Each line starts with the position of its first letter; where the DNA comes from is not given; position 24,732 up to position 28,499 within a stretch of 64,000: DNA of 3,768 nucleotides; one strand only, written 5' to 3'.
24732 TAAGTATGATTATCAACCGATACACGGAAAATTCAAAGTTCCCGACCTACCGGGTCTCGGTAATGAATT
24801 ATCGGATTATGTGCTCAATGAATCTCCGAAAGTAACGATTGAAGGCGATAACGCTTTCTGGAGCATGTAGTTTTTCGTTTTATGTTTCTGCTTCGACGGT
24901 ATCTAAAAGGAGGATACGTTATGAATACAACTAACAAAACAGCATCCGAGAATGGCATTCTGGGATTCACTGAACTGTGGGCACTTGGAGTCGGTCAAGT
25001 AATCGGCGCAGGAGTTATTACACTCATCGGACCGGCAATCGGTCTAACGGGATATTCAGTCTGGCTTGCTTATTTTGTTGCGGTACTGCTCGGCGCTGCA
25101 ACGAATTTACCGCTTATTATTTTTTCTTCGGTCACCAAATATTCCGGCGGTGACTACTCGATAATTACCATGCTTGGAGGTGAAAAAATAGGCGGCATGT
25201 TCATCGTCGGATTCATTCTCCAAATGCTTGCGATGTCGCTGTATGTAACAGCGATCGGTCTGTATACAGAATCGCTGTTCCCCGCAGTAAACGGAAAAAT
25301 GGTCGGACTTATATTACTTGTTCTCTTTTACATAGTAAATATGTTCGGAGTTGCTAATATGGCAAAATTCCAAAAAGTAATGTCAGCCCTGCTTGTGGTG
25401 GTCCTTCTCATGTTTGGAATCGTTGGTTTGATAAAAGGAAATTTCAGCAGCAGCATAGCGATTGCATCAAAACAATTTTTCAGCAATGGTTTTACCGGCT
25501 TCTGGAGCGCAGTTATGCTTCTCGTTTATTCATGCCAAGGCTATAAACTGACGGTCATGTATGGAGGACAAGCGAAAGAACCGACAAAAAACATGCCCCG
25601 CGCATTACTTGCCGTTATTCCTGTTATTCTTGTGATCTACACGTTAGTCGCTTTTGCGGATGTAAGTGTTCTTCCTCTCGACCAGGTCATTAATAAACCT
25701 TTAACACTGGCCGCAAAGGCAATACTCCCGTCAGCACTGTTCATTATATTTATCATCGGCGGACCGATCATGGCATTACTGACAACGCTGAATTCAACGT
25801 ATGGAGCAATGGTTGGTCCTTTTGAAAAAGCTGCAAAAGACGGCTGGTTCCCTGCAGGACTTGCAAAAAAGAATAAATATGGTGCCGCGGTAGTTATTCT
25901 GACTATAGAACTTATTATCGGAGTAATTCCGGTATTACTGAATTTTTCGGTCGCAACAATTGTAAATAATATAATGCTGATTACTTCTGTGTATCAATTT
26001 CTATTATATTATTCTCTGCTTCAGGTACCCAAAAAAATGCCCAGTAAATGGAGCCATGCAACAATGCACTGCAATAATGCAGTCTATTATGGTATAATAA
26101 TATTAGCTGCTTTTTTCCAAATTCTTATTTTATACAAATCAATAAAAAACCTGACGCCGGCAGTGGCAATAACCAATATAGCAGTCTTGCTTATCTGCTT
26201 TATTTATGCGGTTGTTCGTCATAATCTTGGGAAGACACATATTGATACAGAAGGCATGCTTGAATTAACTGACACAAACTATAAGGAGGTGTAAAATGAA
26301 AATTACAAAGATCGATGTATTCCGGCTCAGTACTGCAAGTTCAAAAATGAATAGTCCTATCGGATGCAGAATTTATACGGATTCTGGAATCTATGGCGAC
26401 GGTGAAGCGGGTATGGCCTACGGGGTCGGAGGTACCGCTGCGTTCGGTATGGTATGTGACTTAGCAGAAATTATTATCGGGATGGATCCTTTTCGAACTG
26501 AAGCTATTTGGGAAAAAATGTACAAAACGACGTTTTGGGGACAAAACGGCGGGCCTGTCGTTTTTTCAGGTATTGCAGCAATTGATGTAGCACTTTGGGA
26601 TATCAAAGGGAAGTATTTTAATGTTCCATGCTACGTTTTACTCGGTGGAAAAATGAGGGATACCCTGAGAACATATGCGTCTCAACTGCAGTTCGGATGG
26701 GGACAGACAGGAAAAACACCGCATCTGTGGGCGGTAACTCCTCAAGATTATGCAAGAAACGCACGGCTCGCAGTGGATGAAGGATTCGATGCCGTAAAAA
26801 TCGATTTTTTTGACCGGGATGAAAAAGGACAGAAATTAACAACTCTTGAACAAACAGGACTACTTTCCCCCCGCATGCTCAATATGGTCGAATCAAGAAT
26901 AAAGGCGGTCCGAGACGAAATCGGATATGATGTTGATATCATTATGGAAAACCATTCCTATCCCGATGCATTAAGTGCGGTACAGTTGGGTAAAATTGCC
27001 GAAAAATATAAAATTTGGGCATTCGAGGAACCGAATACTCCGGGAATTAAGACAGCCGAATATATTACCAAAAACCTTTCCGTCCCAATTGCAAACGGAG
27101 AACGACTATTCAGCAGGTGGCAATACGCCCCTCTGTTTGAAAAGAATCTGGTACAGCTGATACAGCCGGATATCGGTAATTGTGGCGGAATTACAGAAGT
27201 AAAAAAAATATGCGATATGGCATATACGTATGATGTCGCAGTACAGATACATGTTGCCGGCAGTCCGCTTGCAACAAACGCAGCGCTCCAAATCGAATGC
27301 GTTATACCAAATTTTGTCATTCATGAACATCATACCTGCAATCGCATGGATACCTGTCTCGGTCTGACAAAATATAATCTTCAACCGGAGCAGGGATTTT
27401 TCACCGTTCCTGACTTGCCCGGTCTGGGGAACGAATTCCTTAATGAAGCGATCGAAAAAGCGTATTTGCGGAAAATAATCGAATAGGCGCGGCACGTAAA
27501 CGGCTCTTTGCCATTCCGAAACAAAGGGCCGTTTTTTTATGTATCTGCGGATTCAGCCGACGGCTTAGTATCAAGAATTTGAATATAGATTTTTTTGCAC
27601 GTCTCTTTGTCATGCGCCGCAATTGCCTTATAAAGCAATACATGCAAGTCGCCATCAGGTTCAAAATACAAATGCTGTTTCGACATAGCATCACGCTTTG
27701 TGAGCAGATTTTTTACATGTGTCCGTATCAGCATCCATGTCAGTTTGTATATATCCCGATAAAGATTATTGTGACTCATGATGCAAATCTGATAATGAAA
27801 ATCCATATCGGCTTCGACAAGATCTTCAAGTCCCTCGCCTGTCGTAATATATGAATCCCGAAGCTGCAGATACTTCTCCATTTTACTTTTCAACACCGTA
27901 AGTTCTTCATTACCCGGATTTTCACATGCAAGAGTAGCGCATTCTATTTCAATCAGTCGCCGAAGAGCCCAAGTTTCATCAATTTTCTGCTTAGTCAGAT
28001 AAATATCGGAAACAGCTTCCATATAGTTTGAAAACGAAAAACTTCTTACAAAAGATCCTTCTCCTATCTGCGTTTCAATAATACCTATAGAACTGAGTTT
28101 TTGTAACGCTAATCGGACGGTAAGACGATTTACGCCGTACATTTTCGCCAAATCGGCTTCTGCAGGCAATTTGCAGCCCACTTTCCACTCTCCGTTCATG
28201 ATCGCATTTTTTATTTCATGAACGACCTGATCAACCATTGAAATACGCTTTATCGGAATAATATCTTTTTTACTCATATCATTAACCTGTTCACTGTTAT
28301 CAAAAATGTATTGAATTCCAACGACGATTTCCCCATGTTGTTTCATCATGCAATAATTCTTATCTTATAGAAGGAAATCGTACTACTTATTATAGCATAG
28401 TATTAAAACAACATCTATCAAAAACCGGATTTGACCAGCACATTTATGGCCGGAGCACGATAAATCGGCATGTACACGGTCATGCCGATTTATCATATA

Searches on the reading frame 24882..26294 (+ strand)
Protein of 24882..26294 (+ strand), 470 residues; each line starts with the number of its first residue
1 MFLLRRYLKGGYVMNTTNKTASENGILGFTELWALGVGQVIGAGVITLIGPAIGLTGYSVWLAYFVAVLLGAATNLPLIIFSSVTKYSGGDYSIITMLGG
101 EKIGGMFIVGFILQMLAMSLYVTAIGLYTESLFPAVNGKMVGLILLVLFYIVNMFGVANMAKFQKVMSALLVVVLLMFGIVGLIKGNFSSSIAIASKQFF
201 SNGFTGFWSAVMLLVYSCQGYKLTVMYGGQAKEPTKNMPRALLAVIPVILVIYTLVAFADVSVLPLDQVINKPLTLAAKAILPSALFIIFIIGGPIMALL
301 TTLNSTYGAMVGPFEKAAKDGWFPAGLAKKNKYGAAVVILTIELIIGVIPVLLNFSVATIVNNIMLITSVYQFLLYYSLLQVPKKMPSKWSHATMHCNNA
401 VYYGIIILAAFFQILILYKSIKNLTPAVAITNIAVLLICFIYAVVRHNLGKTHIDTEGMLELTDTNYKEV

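Call 93: search_protein_families(library=pfam, proteins=[window:24882-26294:+], max_evalue=0.00001)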
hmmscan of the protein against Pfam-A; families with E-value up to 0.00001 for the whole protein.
window:24882-26294:+ (470 aa): 2 families
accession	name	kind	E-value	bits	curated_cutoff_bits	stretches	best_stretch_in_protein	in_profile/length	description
PF13520.12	AA_permease_2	-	6.6e-28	98.2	27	1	27-419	1-400/427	Amino acid permease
PF00324.27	AA_permease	-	1.6e-25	90.2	24.6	1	36-443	6-451/470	Amino acid permease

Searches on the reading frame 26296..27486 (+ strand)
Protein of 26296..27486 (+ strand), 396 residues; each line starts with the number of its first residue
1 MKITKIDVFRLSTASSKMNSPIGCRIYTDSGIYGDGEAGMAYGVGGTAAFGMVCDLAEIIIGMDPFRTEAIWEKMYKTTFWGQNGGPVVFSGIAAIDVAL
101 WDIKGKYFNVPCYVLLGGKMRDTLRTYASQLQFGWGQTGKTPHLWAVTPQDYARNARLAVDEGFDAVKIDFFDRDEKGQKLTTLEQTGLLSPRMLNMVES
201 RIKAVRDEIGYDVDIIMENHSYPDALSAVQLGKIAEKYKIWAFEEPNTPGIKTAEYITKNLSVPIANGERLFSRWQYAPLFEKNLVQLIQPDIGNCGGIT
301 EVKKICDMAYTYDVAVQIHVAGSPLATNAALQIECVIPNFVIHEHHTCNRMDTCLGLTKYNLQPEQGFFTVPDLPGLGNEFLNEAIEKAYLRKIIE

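Call 93: search_protein_families(library=pfam, proteins=[window:26296-27486:+], max_evalue=0.00001)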
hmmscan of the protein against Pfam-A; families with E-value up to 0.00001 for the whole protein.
window:26296-27486:+ (396 aa): 2 families
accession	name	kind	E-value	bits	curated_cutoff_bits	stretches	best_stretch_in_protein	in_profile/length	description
PF13378.12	MR_MLE_C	-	3.5e-51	174.4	29.4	1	152-382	2-216/219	Enolase C-terminal domain-like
PF02746.21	MR_MLE_N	-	1.5e-16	61.1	22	1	9-117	16-117/117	Mandelate racemase / muconate lactonizing enzyme, N-terminal domain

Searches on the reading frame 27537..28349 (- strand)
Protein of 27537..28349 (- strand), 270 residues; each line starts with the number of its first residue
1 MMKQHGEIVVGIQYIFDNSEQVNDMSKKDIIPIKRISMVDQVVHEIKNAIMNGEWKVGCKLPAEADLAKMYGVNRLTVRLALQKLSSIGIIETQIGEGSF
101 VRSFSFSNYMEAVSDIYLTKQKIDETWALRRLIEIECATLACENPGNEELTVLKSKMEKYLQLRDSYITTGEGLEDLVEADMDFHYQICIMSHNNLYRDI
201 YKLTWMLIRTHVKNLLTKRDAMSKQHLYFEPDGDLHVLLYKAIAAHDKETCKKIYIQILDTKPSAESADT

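Call 93: search_protein_families(library=pfam, proteins=[window:27537-28349:-], max_evalue=0.00001)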
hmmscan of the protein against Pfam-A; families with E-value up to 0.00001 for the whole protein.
window:27537-28349:- (270 aa): 2 families
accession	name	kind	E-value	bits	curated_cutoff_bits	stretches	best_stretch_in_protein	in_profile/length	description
PF00392.27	GntR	-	3.5e-17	62.3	27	1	40-101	3-64/64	Bacterial regulatory proteins, gntR family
PF07729.17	FCD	-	9.1e-14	52.4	24.3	1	127-259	3-123/125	FCD domain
